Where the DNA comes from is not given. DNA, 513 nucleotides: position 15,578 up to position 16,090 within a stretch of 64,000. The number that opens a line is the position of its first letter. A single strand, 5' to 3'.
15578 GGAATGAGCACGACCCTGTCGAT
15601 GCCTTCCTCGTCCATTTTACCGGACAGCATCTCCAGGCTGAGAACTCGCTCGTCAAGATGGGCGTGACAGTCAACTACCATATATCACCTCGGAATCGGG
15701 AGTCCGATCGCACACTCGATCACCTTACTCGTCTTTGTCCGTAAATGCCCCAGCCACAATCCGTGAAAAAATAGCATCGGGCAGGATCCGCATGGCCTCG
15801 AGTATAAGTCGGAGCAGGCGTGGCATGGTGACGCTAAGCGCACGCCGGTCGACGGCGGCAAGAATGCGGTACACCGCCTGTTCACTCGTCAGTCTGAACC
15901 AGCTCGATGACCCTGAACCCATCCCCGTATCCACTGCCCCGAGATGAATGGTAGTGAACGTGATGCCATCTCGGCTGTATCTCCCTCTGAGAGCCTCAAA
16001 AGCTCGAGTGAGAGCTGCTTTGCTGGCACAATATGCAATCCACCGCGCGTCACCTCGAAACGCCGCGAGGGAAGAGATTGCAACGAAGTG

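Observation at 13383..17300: DprE1/DprE2-like oxidase-reductase pair next to a polyprenyl-P sugar synthase, with a GT-C downstream: a lipid-linked sugar epimerisation route lacking the classical phosphoribosyltransferase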

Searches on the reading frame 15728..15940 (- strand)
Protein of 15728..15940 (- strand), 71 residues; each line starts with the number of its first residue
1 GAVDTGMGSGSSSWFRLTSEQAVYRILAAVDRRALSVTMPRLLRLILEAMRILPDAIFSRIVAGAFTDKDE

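Call 34: search_protein_families(library=ncbifam, proteins=[window:15728-15940:-], max_evalue=0.01)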
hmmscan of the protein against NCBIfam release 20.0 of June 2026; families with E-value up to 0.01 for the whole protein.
seq(71 aa): 1 family
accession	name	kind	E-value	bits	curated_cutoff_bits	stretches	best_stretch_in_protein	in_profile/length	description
NF005437.0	PRK07024.1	equivalog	0.0058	16.1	266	1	15-65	200-250/259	SDR family oxidoreductase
